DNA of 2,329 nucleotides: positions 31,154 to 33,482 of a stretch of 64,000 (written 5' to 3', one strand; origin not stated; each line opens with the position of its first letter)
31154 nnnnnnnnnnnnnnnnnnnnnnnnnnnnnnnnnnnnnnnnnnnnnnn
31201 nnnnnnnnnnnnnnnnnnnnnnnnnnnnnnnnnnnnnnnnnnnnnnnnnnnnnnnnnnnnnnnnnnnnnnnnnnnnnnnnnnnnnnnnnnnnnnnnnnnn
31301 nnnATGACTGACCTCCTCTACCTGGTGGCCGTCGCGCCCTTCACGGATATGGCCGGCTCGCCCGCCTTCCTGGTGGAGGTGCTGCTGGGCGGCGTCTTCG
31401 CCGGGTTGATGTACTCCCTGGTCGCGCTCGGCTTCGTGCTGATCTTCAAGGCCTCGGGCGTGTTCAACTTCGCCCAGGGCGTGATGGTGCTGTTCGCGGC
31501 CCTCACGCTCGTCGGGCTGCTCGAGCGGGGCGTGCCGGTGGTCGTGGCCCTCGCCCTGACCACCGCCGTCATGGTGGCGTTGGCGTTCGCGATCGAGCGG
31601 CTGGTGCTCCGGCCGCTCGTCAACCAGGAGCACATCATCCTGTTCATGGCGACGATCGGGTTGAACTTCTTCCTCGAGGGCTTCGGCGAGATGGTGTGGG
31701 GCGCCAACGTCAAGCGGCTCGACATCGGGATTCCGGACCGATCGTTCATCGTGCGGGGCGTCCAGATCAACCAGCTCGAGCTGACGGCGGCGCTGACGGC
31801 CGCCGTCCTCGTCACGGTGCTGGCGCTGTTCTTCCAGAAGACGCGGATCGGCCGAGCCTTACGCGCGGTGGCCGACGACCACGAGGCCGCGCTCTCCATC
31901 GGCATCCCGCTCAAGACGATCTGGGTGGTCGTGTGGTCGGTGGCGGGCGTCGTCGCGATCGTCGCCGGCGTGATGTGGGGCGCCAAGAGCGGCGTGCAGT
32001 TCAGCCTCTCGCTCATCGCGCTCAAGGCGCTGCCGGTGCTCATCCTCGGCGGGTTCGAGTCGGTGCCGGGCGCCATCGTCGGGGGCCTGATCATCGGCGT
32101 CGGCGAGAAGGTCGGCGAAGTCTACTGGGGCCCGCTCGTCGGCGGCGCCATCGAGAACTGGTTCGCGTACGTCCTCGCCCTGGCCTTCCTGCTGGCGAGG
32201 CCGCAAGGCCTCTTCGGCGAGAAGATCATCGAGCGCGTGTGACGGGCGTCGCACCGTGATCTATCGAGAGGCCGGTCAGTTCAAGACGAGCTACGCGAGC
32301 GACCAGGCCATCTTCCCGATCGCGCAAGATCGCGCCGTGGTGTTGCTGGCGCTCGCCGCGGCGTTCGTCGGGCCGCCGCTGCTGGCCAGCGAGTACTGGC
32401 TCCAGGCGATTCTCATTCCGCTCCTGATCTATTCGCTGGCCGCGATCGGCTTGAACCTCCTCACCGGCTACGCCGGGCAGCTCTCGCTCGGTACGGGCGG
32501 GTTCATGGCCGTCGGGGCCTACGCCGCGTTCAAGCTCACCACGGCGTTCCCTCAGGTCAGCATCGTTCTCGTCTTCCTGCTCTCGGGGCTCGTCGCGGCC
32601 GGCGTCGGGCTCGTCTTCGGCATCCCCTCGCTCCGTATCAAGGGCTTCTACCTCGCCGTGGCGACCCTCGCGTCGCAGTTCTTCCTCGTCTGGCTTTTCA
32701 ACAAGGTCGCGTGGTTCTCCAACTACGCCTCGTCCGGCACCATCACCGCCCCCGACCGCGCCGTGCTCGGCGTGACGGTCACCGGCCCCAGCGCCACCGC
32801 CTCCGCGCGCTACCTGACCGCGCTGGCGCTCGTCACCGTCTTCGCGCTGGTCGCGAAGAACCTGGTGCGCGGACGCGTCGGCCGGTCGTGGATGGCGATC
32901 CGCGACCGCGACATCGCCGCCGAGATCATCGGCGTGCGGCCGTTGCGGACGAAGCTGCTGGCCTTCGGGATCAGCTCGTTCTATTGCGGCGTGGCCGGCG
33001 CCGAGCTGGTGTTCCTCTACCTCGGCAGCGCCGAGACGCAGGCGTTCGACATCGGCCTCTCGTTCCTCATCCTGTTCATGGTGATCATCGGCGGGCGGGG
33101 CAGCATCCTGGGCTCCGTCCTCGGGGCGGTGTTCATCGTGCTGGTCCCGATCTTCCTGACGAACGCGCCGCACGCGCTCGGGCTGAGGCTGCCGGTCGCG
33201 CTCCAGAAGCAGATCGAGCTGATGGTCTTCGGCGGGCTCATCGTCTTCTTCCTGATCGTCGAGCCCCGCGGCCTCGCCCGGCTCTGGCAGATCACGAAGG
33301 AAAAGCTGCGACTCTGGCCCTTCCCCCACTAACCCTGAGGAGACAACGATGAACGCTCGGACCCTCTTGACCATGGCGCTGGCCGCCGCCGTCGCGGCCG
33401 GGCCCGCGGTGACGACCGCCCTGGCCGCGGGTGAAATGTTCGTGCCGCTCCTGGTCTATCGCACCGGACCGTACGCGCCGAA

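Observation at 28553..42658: Tandemly duplicated 'acyl-CoA ligase + Liv-type ABC importer' cassettes with permuted gene order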

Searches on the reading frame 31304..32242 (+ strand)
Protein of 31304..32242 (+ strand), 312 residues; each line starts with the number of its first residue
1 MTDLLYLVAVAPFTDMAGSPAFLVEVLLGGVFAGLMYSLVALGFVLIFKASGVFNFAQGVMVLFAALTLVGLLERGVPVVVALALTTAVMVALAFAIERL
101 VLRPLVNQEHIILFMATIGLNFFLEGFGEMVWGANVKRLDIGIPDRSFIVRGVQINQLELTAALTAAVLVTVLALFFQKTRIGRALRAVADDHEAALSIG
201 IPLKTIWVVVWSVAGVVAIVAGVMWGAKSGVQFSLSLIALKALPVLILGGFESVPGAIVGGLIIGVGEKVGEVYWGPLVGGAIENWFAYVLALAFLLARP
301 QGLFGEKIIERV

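Call 4: search_protein_families(library=ncbifam, proteins=[window:31304-32242:+])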
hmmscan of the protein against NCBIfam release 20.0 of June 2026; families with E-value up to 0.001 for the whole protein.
window:31304-32242:+ (312 aa): 8 families
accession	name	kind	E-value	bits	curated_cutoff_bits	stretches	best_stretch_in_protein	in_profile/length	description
NF008011.0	PRK10740.1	equivalog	3.1e-24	86.2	379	1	22-312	7-308/308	high-affinity branched-chain amino acid ABC transporter permease LivH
TIGR03409.1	urea_trans_UrtB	equivalog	3.3e-18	66.4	250.3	1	28-307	5-289/291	urea ABC transporter permease subunit UrtB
TIGR03622.1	urea_t_UrtB_arc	equivalog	2.5e-11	43.4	374.25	1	38-303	15-276/284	urea ABC transporter, permease protein UrtB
NF040906.3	GguB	equivalog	1.9e-06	27.4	450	1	164-266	229-339/375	multiple monosaccharide ABC transporter permease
TIGR03408.1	urea_trans_UrtC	equivalog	2.7e-05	24.1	296.2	1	80-270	89-282/313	urea ABC transporter permease subunit UrtC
NF011961.0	PRK15432.1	equivalog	0.00026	20.4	388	1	36-261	46-265/344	autoinducer 2 ABC transporter permease LsrC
NF007252.0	PRK09699.1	equivalog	0.00048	19.5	396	1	40-266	66-291/326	D-allose ABC transporter permease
NF007067.0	PRK09512.1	equivalog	0.00066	19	398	1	20-266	39-287/321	ribose ABC transporter permease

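Call 5: search_protein_families(library=pfam, proteins=[window:31304-32242:+])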
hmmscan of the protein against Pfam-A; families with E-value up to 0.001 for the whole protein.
window:31304-32242:+ (312 aa): 1 family
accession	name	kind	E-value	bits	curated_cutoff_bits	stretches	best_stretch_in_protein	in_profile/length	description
PF02653.21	BPD_transp_2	-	1.6e-30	106.6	26.8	1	28-297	3-266/269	Branched-chain amino acid transport system / permease component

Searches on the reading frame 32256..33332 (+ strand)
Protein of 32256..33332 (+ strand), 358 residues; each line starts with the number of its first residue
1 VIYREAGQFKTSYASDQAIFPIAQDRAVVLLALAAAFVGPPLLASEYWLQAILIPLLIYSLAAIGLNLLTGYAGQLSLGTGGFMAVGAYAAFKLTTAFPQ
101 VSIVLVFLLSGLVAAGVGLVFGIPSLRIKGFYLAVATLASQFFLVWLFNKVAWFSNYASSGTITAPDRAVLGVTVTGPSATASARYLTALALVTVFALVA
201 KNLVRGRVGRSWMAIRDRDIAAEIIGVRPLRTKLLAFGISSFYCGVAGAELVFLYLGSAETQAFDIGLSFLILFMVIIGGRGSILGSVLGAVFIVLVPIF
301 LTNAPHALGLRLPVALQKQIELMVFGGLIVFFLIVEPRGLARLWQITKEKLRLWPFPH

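Call 4: search_protein_families(library=ncbifam, proteins=[window:32256-33332:+])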
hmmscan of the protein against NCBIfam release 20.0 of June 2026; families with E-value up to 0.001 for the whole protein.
window:32256-33332:+ (358 aa): 4 families
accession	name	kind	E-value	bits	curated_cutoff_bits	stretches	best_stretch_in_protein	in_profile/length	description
NF008450.0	PRK11301.1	subfamily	1.2e-32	113.9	366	2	184-341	263-406/418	high-affinity branched-chain amino acid ABC transporter permease LivM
TIGR03408.1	urea_trans_UrtC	equivalog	7.2e-26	91.6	296.2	2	94-304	83-286/313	urea ABC transporter permease subunit UrtC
TIGR03409.1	urea_trans_UrtB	equivalog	2.3e-14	53.7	250.3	1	58-341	13-286/291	urea ABC transporter permease subunit UrtB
TIGR03727.1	urea_t_UrtC_arc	equivalog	6.3e-10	38.5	575.55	1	35-341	37-338/369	urea ABC transporter, permease protein UrtC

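Call 5: search_protein_families(library=pfam, proteins=[window:32256-33332:+])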
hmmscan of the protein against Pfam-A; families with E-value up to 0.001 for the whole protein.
window:32256-33332:+ (358 aa): 1 family
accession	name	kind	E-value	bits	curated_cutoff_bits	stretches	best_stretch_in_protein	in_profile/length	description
PF02653.21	BPD_transp_2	-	1.3e-36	126.6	26.8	1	52-333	5-269/269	Branched-chain amino acid transport system / permease component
